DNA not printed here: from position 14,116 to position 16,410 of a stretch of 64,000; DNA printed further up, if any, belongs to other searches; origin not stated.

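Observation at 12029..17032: KduI-like / KduD uronate module containing a 664-aa secreted enzyme of unassigned family, plus MFS transporter; no kdgK/kdgA nearby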

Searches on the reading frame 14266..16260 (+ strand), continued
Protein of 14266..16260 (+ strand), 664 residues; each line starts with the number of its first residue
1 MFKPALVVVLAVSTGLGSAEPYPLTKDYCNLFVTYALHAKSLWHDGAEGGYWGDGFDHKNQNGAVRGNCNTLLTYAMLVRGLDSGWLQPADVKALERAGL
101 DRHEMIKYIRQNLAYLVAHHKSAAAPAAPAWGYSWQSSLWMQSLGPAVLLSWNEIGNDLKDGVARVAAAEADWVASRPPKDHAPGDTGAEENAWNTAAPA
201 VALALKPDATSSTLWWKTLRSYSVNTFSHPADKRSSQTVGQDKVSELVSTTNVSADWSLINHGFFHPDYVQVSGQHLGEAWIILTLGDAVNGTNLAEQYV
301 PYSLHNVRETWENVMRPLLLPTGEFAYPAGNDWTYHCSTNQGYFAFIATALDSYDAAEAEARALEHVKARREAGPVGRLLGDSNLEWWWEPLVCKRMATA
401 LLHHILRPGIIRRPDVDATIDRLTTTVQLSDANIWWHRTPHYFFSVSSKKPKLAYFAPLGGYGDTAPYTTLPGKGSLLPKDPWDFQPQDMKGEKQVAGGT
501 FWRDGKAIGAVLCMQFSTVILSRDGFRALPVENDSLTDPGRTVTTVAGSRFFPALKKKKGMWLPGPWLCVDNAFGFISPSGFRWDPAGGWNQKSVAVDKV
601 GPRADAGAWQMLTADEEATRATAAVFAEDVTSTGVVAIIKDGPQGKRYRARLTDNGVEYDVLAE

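Call 34: search_solved_structures(query=A1, max_evalue=10, show_alignments=3)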
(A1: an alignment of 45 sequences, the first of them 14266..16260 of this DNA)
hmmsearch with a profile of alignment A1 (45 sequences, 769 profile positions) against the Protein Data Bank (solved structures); distinct sequences matched with E-value up to 10: 2.
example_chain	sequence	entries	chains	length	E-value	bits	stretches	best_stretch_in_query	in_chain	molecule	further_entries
2bol_A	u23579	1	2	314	0.86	11.1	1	662-730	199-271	SMALL HEAT SHOCK PROTEIN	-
9nn9_B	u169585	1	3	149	0.97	10.9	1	41-67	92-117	Nanobody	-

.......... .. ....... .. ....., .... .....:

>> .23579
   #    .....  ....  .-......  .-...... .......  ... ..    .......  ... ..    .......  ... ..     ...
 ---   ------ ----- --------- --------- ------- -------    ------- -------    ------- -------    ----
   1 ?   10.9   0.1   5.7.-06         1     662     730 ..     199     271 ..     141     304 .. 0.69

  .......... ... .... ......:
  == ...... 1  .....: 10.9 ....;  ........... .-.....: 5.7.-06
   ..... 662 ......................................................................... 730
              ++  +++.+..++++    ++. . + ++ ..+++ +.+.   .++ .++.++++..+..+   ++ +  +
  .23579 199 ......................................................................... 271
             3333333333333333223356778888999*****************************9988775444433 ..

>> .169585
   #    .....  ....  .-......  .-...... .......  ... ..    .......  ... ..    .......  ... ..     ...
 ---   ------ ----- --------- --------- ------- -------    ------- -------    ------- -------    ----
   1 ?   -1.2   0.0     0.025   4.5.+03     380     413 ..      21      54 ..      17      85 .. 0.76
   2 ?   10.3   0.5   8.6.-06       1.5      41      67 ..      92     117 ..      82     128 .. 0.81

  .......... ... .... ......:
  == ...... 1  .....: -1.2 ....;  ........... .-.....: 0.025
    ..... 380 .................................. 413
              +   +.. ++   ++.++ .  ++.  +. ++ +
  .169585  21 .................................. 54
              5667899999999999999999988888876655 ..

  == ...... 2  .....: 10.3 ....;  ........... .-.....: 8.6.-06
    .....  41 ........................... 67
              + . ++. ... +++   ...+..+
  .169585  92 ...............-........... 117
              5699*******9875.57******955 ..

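Call 36: find_related_loci(query=A1, collection=genome_contigs, flank=10000)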
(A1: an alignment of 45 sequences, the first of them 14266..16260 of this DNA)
Query A1 (664 aa) in genome_contigs; peptide patterns used: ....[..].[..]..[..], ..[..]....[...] (x = any residue, [..] = any of these).
402 stretches matched a pattern; 242 encode a relative of the query (tblastn E <= 1e-3); the best 80 are kept; 80 distinct loci.
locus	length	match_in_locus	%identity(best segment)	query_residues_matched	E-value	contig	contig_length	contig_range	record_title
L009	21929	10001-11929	53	16-652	0e+0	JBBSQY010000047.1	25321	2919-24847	MAG: Candidatus Sumerlaeales bacterium isolate SVL1_sbin.22 SVL1_sbin.22_K_767273_L_25321_cov_13.0265, whole genome shot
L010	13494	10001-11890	44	16-649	4e-156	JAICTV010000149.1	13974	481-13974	MAG: Phycisphaerae bacterium isolate GZL_ISSM_2_bin.34 k141_1189037_length_13974_cov_10.0000, whole genome shotgun seque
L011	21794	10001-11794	48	24-600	4e-173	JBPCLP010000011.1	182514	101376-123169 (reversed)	MAG: Candidatus Sumerlaeaceae bacterium isolate TH_ant_mag_81 S1Ck127_1338321_flag_1_multi_12.0000_len_182514, whole gen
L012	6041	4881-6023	51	27-407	4e-127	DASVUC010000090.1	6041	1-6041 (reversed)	MAG TPA_asm: Tepidisphaeraceae bacterium isolate SMAG_U3307 k141_61830, whole genome shotgun sequence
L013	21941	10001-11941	39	6-652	7e-125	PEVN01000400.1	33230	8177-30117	MAG: Armatimonadetes bacterium CG06_land_8_20_14_3_00_66_21 CG06_land_8_20_14_3.00_150_scaffold_192_c, whole genome shot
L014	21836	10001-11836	36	28-647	7e-104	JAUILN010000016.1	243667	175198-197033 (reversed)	MAG: bacterium isolate Co_bin.47 NODE_516_length_243667_cov_13.733452, whole genome shotgun sequence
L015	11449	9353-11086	28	28-600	1e-54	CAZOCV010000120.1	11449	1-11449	MAG TPA_asm: uncultured Pirellulales bacterium isolate SRP294416_co1_148 genome assembly, contig: NODE_12392_length_1144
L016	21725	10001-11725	27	28-589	3e-53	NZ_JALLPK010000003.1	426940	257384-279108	Halocatena marina strain DFN5 assembly_3, whole genome shotgun sequence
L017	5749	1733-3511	30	28-624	3e-52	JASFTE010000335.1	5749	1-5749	MAG: Armatimonadota bacterium isolate D1103U20metaG_Bin_143 D1103U20metaG_FD_scaffold_1011_c2, whole genome shotgun sequ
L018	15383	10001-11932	27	28-661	3e-49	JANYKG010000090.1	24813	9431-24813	MAG: Armatimonadetes bacterium isolate GL140_5_metabinner_15 GL140_5_k141_2710377, whole genome shotgun sequence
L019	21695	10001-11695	29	23-605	3e-49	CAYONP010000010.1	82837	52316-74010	MAG TPA_asm: uncultured Fimbriimonadaceae bacterium isolate SRP323723_co1_122 genome assembly, contig: NODE_256_length_8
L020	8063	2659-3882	31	28-466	2e-47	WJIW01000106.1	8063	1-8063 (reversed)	MAG: Armatimonadia bacterium isolate Bin_177 k141_654827, whole genome shotgun sequence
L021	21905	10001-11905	25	24-656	2e-46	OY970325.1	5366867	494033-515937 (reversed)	MAG: uncultured Armatimonadetes bacterium isolate MFD05942.bin.1.84 genome assembly, chromosome: 1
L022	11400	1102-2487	30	31-529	1e-46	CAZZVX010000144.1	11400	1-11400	MAG: Armatimonadota bacterium isolate Brown_J.bin.7 genome assembly, contig: NODE_2096_length_11400_cov_5.740238, whole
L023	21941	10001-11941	25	6-641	4e-44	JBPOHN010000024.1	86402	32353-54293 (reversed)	MAG: Armatimonadota bacterium isolate MAG_188 c_000000311704, whole genome shotgun sequence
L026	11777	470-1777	28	31-478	5e-44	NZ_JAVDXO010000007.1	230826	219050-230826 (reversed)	Rhodoferax saidenbachensis strain BE308 Ga0454569_07, whole genome shotgun sequence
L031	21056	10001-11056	29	50-414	1e-40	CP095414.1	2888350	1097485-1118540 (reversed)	Bacteroidales bacterium F22 chromosome, complete genome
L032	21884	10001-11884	24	29-659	2e-40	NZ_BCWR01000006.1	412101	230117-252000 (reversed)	Hydrogenophaga taeniospiralis CCUG 15921 strain NBRC 102512, whole genome shotgun sequence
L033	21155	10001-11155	29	28-403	5e-40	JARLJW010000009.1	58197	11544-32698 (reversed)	MAG: Verrucomicrobiia bacterium isolate MAG_BO64 MetaBAT2_Bin_64_Oxic_k141_102779, whole genome shotgun sequence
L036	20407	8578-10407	24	1-591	2e-43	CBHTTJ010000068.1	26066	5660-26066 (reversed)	MAG TPA_asm: uncultured bacterium isolate ERR14722427_binner23_Refined_58 genome assembly, contig: ERZ27336822.833, whol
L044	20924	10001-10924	33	57-376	2e-36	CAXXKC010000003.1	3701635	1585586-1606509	MAG: Thermoguttaceae bacterium isolate 5b24180d-8fb2-49eb-a4f7-d23e2dbf3f86 genome assembly, contig: contig_3, whole gen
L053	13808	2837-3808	30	41-376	4e-34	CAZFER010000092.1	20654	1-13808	MAG TPA_asm: uncultured bacterium isolate SRP141376_co4_53 genome assembly, contig: NODE_4519_length_20654_cov_8.896548,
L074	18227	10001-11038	28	49-404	1e-33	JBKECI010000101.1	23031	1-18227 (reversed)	MAG: Paludibacteraceae bacterium isolate VLC_050 k251_3660860, whole genome shotgun sequence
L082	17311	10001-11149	29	57-459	2e-31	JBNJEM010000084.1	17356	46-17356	MAG: Planctomycetota bacterium isolate Y23_14dBSd3.bin.101 NODE_2191_length_17356_cov_7.488729, whole genome shotgun seq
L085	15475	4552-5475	29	57-376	6e-31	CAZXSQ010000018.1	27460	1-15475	MAG TPA_asm: uncultured bacterium isolate SRP141376_co1_248 genome assembly, contig: NODE_3961_length_27460_cov_3.482321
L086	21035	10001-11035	26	49-404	7e-31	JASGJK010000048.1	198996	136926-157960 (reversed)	MAG: Paludibacteraceae bacterium isolate 5N463 JMF-2111-06-0005.ont.bin.463_47, whole genome shotgun sequence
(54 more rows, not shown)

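Call 38: fold_search(model_id=the predicted structure, library=pdb)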
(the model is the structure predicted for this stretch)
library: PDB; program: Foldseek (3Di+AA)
matches with E <= 10: 449; with E <= 0.001: 31
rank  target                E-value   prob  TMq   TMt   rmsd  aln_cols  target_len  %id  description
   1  2e22                  3.3e-10  1.00  0.52  0.47   9.3       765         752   13  Crystal structure of xanthan lyase in complex with mannose (released 2007-01-30)
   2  1rwa                  3.9e-10  1.00  0.48  0.43  11.4       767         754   13  Crystal structure of Arthrobacter aurescens chondroitin AC lyase (released 2004-04-13)
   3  1n7q_A                1.5e-09  1.00  0.49  0.46  10.7       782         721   10  Streptococcus pneumoniae Hyaluronate Lyase W291A/W292A Double Mutant complex with hyaluronan hexasacchride (released 2002-12-31)
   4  2x03_B                3.0e-09  1.00  0.44  0.40  11.8       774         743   13  The X-ray structure of the Streptomyces coelicolor A3 Chondroitin AC Lyase Y253A mutant (released 2010-08-18)
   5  2x03_A                8.3e-09  1.00  0.44  0.40  11.4       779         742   13  The X-ray structure of the Streptomyces coelicolor A3 Chondroitin AC Lyase Y253A mutant (released 2010-08-18)
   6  1rw9                  9.1e-09  1.00  0.47  0.42  10.9       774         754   13  Crystal structure of the Arthrobacter aurescens chondroitin AC lyase (released 2004-04-13)
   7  1egu                  9.9e-09  1.00  0.47  0.44  11.4       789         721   10  CRYSTAL STRUCTURE OF STREPTOCOCCUS PNEUMONIAE HYALURONATE LYASE AT 1.56 A RESOLUTION (released 2001-02-16)
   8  8fyg_B                2.2e-08  1.00  0.41  0.37  11.1       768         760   11  Crystal structure of Hyaluronate lyase A from Cutibacterium acnes (released 2023-12-13)
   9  1f9g                  3.0e-08  1.00  0.47  0.44  11.2       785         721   11  CRYSTAL STRUCTURE OF STREPTOCOCCUS PNEUMONIAE HYALURONATE LYASE COCRYSTALLIZED WITH ASCORBIC ACID (released 2001-05-16)
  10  1n7o                  3.5e-08  1.00  0.49  0.46  10.4       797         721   10  Streptococcus pneumoniae Hyaluronate Lyase F343V Mutant (released 2002-12-31)
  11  7eip                  7.3e-08  1.00  0.43  0.32  12.5       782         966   10  Crystal structure of ligand-free chondroitin ABC lyase I (released 2021-08-25)
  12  1lxm_A                1.2e-07  1.00  0.48  0.41  10.8       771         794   10  Crystal Structure of Streptococcus agalactiae Hyaluronate Lyase Complexed with Hexasaccharide Unit of Hyaluronan (released 2002-10-30)
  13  1hn0                  8.6e-07  1.00  0.44  0.33  11.4       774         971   10  CRYSTAL STRUCTURE OF CHONDROITIN ABC LYASE I FROM PROTEUS VULGARIS AT 1.9 ANGSTROMS RESOLUTION (released 2003-04-08)
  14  6hzn_A                4.0e-06  1.00  0.48  0.44  12.1       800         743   11  Crystal structure of human dermatan sulfate epimerase 1 (released 2020-01-22)
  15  4mmh                  5.8e-06  1.00  0.38  0.40  12.8       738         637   10  Crystal structure of heparan sulfate lyase HepC from Pedobacter heparinus (released 2014-01-29)
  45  9nwf_A                1.2e-02  1.00  0.30  0.45   8.6       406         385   10  Structure of an inactive beta-D-glucuronate dehydratase mutant in complex with chondrosine (released 2025-06-04)
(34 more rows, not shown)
